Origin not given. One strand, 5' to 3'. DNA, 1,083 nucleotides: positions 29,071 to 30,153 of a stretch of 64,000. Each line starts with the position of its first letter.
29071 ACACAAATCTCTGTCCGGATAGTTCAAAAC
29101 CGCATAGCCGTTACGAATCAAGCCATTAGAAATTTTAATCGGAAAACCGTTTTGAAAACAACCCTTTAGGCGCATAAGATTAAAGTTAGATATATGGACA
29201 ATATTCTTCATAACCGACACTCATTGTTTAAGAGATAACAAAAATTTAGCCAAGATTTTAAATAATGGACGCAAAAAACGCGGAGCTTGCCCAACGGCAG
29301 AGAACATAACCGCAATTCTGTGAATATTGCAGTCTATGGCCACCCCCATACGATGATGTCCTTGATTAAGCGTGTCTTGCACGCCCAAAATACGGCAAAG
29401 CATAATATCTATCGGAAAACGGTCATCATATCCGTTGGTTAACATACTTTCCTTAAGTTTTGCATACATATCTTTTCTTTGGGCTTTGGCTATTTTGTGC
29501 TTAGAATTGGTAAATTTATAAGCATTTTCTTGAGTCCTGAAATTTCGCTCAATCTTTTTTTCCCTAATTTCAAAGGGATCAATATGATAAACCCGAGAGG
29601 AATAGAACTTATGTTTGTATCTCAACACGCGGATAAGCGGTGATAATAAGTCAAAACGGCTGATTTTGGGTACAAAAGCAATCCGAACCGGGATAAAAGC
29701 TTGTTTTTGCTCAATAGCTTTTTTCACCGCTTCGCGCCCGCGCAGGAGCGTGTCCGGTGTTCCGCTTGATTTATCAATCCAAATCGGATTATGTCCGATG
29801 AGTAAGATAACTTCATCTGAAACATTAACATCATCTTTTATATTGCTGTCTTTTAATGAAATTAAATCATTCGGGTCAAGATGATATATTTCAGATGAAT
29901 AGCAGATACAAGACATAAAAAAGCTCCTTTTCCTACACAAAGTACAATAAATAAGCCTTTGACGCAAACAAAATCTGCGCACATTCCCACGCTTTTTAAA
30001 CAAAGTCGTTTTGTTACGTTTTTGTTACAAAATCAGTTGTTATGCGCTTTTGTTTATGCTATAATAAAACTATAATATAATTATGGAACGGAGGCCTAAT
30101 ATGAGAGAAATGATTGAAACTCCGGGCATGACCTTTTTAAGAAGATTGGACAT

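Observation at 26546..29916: Four-gene operon mixing glycan enzymes with a stand-alone (p)ppGpp-hydrolase domain and a secreted ankyrin protein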

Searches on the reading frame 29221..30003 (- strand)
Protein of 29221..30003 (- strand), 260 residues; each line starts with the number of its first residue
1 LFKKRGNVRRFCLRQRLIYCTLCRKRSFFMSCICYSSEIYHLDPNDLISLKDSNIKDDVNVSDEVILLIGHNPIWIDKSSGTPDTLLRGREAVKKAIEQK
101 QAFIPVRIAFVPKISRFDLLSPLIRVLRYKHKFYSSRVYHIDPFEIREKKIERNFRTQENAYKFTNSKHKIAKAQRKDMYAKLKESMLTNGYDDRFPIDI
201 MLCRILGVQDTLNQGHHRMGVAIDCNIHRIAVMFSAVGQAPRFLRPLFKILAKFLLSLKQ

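Call 3: search_protein_families(library=pfam, proteins=[window:29221-30003:-], max_evalue=0.01)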
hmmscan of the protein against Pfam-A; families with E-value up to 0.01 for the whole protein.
window:29221-30003:- (260 aa): 0 families

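Call 4: search_protein_families(library=ncbifam, proteins=[window:29221-30003:-], max_evalue=0.01)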
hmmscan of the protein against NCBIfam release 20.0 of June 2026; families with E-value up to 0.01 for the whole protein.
window:29221-30003:- (260 aa): 0 families

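Call 13: find_homologous_proteins(query=window:29221-29916:-)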
Query window:29221-29916:- (231 aa): 199 proteins with E <= 0.001 among 422 candidates; the best 120 are listed.
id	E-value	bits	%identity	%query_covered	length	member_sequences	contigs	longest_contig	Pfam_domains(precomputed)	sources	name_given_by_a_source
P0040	8.6e-146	501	96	100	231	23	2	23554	-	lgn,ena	-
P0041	2.1e-141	487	94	100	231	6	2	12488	-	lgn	-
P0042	8.4e-141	485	93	100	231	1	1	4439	-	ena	-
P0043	2.2e-138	477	91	100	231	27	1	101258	-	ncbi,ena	-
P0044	1.6e-135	468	89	100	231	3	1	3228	-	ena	-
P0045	4.1e-134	463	88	100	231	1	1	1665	-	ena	-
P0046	4.8e-120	417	78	100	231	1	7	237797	-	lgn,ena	-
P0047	8.9e-120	416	78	100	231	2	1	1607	-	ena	-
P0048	1.8e-119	415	78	100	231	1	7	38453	-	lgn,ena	-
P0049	9.8e-119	413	77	100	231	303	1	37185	-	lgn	-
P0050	7.2e-118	410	78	100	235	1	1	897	-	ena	-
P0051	7.3e-117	407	77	100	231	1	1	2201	-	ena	-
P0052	9.8e-115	400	75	100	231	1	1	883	-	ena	-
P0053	1.5e-114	399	74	100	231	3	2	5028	-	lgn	-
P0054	7.5e-112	390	74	100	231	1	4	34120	-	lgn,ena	-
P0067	4.1e-95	336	65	100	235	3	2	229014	-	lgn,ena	-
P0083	5.7e-82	293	56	100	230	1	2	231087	-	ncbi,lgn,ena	-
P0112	2.9e-75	271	55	100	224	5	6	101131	-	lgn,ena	-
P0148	2.7e-66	241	49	99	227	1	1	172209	-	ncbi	-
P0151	2.6e-64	235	47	100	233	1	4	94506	-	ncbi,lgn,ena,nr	ncbi:MAG: hypothetical protein IJ752_07565 [Alphaproteobacteria bacterium]|nr:hypothetical protein [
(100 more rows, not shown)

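Call 14: find_encoding_contigs(protein=P0083, flank=6000, max_places=1)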
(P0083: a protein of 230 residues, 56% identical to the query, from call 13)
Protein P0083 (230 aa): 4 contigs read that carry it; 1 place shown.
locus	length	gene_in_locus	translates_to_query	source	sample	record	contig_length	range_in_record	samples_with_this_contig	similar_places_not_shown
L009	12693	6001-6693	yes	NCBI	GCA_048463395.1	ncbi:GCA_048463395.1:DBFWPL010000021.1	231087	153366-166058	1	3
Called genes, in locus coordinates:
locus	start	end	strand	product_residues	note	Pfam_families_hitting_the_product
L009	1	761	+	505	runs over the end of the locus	PF00587:tRNA-synt_2b, PF03129:HGTP_anticodon, PF09180:ProRS-C_1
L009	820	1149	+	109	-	PF23564:EF-hand_FSTL1 (faint), PF13499:EF-hand_7 (faint), PF13833:EF-hand_8 (faint), PF13202:EF-hand_5 (weak), PF13405:EF-hand_6 (faint), PF00036:EF-hand_1 (weak), PF13202:EF-hand_5 (weak)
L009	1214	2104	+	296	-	PF00892:EamA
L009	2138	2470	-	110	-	-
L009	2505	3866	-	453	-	PF03702:AnmK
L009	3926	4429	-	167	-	-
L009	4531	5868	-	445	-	-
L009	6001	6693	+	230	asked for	-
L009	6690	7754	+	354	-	PF13524:Glyco_trans_1_2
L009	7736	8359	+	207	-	PF13328:HD_4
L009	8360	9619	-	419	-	PF06723:MreB_Mbl (weak), PF00012:HSP70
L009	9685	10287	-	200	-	PF25084:LbH_EIF2B (faint), PF00132:Hexapep, PF14602:Hexapep_2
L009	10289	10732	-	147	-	PF01467:CTP_transf_like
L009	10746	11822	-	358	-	PF00465:Fe-ADH, PF13685:Fe-ADH_2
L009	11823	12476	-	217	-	PF12710:HAD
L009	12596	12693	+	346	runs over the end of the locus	PF01595:CNNM, PF00571:CBS (faint)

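Call 15: find_encoding_contigs(protein=P0148, flank=6000, max_places=1)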
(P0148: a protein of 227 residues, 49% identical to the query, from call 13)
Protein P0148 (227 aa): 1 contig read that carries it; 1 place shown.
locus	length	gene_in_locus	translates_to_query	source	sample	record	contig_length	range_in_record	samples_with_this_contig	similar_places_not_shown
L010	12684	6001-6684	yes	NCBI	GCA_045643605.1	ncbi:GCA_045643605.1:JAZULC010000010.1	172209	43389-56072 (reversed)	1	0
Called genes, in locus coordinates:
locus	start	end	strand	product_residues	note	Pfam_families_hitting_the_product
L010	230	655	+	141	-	-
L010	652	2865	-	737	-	-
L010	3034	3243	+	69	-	PF00313:CSD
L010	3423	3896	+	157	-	PF00364:Biotin_lipoyl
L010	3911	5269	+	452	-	PF00289:Biotin_carb_N, PF02222:ATP-grasp, PF02786:CPSase_L_D2, PF07478:Dala_Dala_lig_C, PF02785:Biotin_carb_C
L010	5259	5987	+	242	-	-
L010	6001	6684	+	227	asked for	-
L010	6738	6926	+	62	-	-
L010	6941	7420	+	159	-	PF00011:HSP20, PF17886:ArsA_HSP20 (faint)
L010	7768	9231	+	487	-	PF19425:Csd3_N2 (faint), PF01551:Peptidase_M23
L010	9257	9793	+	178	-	PF02915:Rubrerythrin, PF21349:RUBY_RBDX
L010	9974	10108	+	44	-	PF00468:Ribosomal_L34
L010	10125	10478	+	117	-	PF00825:Ribonuclease_P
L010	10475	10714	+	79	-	PF01809:YidD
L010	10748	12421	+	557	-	PF14849:YidC_periplas, PF02096:60KD_IMP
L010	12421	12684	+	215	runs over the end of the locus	PF03193:RsgA_GTPase (faint), PF01926:MMR_HSR1, PF02421:FeoB_N, PF00009:GTP_EFTU (weak)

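Call 16: find_encoding_contigs(protein=P0067, flank=6000, max_places=1)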
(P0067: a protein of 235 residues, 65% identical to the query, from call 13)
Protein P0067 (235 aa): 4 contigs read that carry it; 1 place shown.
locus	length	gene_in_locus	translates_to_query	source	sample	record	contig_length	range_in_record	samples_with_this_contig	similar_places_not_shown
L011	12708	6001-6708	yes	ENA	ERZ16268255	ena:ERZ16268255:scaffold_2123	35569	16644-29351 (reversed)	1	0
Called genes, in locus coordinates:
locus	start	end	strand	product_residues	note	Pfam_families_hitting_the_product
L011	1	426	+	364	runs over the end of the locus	PF00005:ABC_tran, PF13304:AAA_21 (faint), PF09917:DUF2147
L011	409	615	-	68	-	PF00313:CSD, PF08206:OB_RNB (weak)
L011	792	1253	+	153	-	-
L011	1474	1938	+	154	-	-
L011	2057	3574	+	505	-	PF00587:tRNA-synt_2b, PF03129:HGTP_anticodon, PF09180:ProRS-C_1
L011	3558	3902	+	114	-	PF23564:EF-hand_FSTL1 (faint), PF10591:SPARC_Ca_bdg (weak), PF13499:EF-hand_7, PF13202:EF-hand_5 (faint), PF13405:EF-hand_6 (faint), PF13833:EF-hand_8 (faint), PF00036:EF-hand_1 (weak)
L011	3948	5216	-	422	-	PF03702:AnmK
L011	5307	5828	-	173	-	-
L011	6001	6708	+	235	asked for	-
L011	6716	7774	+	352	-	PF13524:Glyco_trans_1_2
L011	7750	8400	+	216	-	PF13328:HD_4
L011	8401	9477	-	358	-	PF00465:Fe-ADH, PF13685:Fe-ADH_2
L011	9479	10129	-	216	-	PF12710:HAD (weak)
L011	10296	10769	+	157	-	PF00011:HSP20, PF17886:ArsA_HSP20 (faint)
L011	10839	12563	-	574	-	-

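Call 18: search_solved_structures(query=window:29221-29916:-, max_evalue=10)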
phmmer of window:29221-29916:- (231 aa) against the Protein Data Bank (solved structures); distinct sequences matched with E-value up to 10: 0.

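Call 23: find_encoding_contigs(protein=P0151, flank=6000, max_places=1)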
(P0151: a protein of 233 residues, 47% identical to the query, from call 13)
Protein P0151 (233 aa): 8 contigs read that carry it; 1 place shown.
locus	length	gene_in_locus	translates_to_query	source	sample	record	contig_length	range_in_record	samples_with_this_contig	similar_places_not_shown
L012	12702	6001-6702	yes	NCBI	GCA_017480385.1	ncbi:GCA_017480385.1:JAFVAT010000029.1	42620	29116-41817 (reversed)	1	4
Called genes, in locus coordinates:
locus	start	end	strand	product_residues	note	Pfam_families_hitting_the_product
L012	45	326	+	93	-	-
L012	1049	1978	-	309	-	PF07549:Sec_GG, PF02355:SecD_SecF_C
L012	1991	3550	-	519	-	PF13721:SecD-TM1 (faint), PF07549:Sec_GG (weak), PF21760:SecD_1st, PF22599:SecDF_P1_head, PF02355:SecD_SecF_C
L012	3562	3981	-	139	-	PF02699:YajC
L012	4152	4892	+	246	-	PF01909:NTP_transf_2 (weak)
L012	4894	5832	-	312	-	PF20573:DUF6782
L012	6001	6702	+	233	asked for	-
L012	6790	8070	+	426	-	PF14691:Fer4_20, PF07992:Pyr_redox_2, PF00070:Pyr_redox (faint), PF13450:NAD_binding_8, PF13738:Pyr_redox_3 (weak)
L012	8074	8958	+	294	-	PF07505:DUF5131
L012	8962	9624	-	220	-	PF03483:B3_4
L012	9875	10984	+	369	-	PF20573:DUF6782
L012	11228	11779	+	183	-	PF04011:LemA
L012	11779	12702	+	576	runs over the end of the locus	PF09972:DUF2207, PF20990:DUF2207_C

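Call 24: find_encoding_contigs(protein=P0112, flank=6000, max_places=1)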
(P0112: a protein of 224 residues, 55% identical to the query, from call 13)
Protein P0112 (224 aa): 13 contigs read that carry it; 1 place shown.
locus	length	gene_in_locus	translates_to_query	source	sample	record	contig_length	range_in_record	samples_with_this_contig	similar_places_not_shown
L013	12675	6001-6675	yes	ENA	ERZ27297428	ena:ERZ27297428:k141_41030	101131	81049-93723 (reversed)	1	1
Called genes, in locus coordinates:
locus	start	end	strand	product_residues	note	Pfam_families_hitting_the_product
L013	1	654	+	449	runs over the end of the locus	PF01134:GIDA, PF01266:DAO (weak)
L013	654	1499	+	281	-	PF00494:SQS_PSY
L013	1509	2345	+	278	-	PF00494:SQS_PSY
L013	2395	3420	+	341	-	PF01593:Amino_oxidase (faint)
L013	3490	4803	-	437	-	PF04052:TolB_N, PF00930:DPPIV_N (faint), PF26550:Tricorn_2nd, PF26549:Tricorn_N, PF07676:PD40, PF26550:Tricorn_2nd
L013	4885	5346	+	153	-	PF03652:RuvX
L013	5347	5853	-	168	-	-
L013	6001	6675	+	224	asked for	-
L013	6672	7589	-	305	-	PF18025:FucT_N (weak), PF00852:Glyco_transf_10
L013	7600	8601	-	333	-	PF00535:Glycos_transf_2, PF10111:Glyco_tranf_2_2, PF13506:Glyco_transf_21 (weak), PF13641:Glyco_tranf_2_3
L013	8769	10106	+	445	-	PF01595:CNNM, PF00571:CBS, PF03471:CorC_HlyC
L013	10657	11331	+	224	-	PF00702:Hydrolase, PF13419:HAD_2 (weak)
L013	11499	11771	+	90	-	PF00216:Bac_DNA_binding, PF18291:HU-HIG (weak)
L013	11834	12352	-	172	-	PF13302:Acetyltransf_3 (weak), PF00583:Acetyltransf_1, PF13508:Acetyltransf_7 (weak)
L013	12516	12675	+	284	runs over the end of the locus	PF00535:Glycos_transf_2, PF10111:Glyco_tranf_2_2, PF13641:Glyco_tranf_2_3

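Call 31: predict_structure(alignment_id=A1)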
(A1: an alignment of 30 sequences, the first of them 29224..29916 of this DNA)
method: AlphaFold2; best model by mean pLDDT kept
length: 231 residues; sequences in the alignment: 30
mean_pLDDT: 91.9   pTM: 0.88
mean pLDDT of the five models: 91.9, 91.2, 91.1, 89.3, 89.2
residues with pLDDT >= 90: 158; 70-90: 70; 50-70: 2; < 50: 1
segments of 3 or more residues with pLDDT < 50: none
pLDDT, mean of each block of 10 residues (from residue 1): 84 98 86 94 84 94 98 98 84 85 93 97 90 87 92 97 97 92 94 97 93 89 91 87
secondary structure, 60 per line:
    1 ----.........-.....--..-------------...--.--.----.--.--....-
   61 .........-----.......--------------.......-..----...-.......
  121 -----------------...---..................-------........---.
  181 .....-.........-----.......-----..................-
elements in order: E5-13 H15-19 E37-39 E56-59 H61-69 E75-81 H96-102 E110-112 H114-120 H144-161 E169-176 E180-185 H187-195 E201-207 H213-230

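Call 59: fold_search(model_id=the predicted structure, library=pdb)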
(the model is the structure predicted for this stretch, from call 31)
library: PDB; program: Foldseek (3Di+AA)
matches with E <= 10: 76; with E <= 0.001: 0
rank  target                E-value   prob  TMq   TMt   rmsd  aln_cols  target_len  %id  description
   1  6ryk_A                3.8e-02  0.75  0.23  0.36   9.8       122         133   17  Crystal structure of the ParB-like protein PadC (released 2020-01-22)
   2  6sdk_B                6.2e-02  0.90  0.25  0.28   8.6       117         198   14  Crystal structure of bacterial ParB dimer bound to CDP (released 2019-10-23)
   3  6ryk_B                7.5e-02  0.87  0.24  0.39   5.7       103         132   16  Crystal structure of the ParB-like protein PadC (released 2020-01-22)
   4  6sdk_A                9.6e-02  0.87  0.25  0.29   7.8       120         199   13  Crystal structure of bacterial ParB dimer bound to CDP (released 2019-10-23)
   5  5k5d_B                1.2e-01  0.87  0.27  0.25   8.3       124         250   11  Structure of the C2221 form of Pnob8-like ParB-N domain (released 2016-06-15)
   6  7ol9_B                1.2e-01  0.82  0.26  0.29   8.8       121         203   12  Crystal structure of C-terminally truncated Bacillus subtilis nucleoid occlusion protein (Noc) complexed to the Noc-bi (released 2022-03-09)
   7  8qa8_F                1.7e-01  0.80  0.23  0.26   5.1       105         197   11  Crystal structure of the C-terminally truncated transcriptional repressor protein KorB from the RK2 plasmid complexed  (released 2024-02-21)
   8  8qa8_B                2.3e-01  0.77  0.23  0.26   5.7       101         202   10  Crystal structure of the C-terminally truncated transcriptional repressor protein KorB from the RK2 plasmid complexed  (released 2024-02-21)
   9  6ky4                  2.3e-01  0.60  0.24  0.54   6.8       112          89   12  Crystal structure of Sulfiredoxin from Arabidopsis thaliana (released 2019-10-16)
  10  8qa9_B                2.3e-01  0.47  0.24  0.26   9.9       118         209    9  Crystal structure of the RK2 plasmid encoded co-complex of the C-terminally truncated transcriptional repressor protei (released 2024-02-21)
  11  7ol9_A                2.4e-01  0.66  0.26  0.29   6.0       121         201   10  Crystal structure of C-terminally truncated Bacillus subtilis nucleoid occlusion protein (Noc) complexed to the Noc-bi (released 2022-03-09)
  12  8qa9_A                2.7e-01  0.82  0.20  0.22   3.2        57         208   14  Crystal structure of the RK2 plasmid encoded co-complex of the C-terminally truncated transcriptional repressor protei (released 2024-02-21)
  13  7bnk_A                2.7e-01  0.72  0.25  0.30   7.9       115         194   10  Crystal structure of ParB from Myxococcus xanthus bound to CDP and Monothiophosphate (released 2021-09-08)
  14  7bnk_B                2.9e-01  0.63  0.25  0.30   9.2       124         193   10  Crystal structure of ParB from Myxococcus xanthus bound to CDP and Monothiophosphate (released 2021-09-08)
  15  8qa8_C                3.1e-01  0.69  0.23  0.27   5.7       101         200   10  Crystal structure of the C-terminally truncated transcriptional repressor protein KorB from the RK2 plasmid complexed  (released 2024-02-21)
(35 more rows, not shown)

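Call 68: search_protein_families(library=padloc, proteins=[window:29221-29916:-], max_evalue=0.01)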
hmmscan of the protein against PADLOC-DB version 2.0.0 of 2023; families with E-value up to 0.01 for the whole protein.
window:29221-29916:- (231 aa): 0 families

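Call 69: search_protein_families(library=phrogs, proteins=[window:29221-29916:-], max_evalue=0.001)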
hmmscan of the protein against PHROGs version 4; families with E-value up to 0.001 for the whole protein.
window:29221-29916:- (231 aa): 0 families

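Call 79: search_protein_representatives(alignment_id=A1)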
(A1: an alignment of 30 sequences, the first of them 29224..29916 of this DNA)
Query: 30 sequences, 235 profile positions. Proteins with E-value up to 0.001 (for the whole library): 168; up to 1e-10: 109; up to 1e-30: 61. The best 150 are listed.
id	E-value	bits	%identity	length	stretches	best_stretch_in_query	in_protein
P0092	7.1e-110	382.2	-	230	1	1-231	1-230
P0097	1.3e-103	361.7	-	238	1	1-233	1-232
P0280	3.8e-98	343.8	-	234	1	1-234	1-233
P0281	3.7e-78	278.4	-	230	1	3-230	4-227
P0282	2.1e-76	272.7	-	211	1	65-231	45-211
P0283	2.1e-71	256.3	-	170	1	1-164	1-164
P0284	1.9e-63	230.2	-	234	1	3-227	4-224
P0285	2.8e-62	226.4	-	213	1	13-223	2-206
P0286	1.0e-61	224.6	-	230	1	5-225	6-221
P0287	8.5e-61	221.6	-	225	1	6-231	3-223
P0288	9.0e-60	218.2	-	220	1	5-221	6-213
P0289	4.9e-58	212.6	-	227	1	3-222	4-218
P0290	8.3e-56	205.3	-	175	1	53-223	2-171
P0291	1.3e-55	204.6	-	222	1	3-230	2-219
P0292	3.8e-55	203.1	-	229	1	3-219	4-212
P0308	6.6e-42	159.8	-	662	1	4-217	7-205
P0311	1.1e-40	155.7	-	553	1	4-211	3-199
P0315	3.6e-39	150.8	-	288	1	5-212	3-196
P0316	5.1e-39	150.3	-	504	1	3-218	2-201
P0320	2.1e-38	148.3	-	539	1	3-223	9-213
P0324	2.5e-37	144.8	-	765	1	3-213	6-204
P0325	3.5e-37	144.3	-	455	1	10-216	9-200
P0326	4.3e-37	144.0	-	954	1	4-219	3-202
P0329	2.9e-36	141.3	-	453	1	3-215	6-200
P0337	3.9e-32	127.8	-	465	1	3-208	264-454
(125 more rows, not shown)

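Call 80: search_protein_families(library=pfam, proteins=[P0308, P0311, P0316, P0320, P0324, P0326, P0325, P0329, P0337, P0315], max_evalue=0.001)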
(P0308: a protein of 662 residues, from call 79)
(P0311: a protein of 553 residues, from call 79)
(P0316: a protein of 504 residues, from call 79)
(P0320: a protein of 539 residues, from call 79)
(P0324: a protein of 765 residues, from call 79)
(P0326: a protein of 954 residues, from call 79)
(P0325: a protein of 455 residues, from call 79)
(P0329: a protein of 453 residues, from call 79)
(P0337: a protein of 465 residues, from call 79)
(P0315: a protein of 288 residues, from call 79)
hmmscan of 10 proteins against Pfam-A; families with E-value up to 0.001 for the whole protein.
P0308 (662 aa): 1 family
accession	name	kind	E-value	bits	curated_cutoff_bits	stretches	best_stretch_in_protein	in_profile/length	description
PF00069.31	Pkinase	-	8e-05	22.6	31.7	1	477-546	75-146/263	Protein kinase domain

P0311 (553 aa): 1 family
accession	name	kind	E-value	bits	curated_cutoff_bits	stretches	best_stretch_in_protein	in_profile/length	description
PF13449.12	Phytase-like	-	2.9e-43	149.3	27.6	1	260-528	6-283/284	Esterase-like activity of phytase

P0316 (504 aa): 0 families

P0320 (539 aa): 1 family
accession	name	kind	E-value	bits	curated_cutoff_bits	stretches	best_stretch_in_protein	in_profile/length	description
PF13449.12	Phytase-like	-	2.3e-46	159.4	27.6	1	262-520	6-281/284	Esterase-like activity of phytase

P0324 (765 aa): 1 family
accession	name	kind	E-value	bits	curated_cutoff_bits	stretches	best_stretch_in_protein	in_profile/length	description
PF13449.12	Phytase-like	-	1.3e-45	157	27.6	1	473-744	6-283/284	Esterase-like activity of phytase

P0326 (954 aa): 1 family
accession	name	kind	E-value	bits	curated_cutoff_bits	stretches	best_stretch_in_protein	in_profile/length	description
PF01636.29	APH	-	3.1e-07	30.8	23.2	1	334-536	3-221/239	Phosphotransferase enzyme family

P0325 (455 aa): 0 families

P0329 (453 aa): 1 family
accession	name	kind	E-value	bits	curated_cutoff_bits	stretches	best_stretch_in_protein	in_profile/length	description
PF01636.29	APH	-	1.1e-11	45.4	23.2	1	203-384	76-229/239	Phosphotransferase enzyme family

P0337 (465 aa): 1 family
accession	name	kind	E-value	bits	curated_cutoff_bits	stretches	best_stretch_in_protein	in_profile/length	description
PF11316.14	Rhamno_transf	-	9.5e-25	87.8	23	1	23-220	30-231/235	Putative rhamnosyl transferase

P0315 (288 aa): 0 families
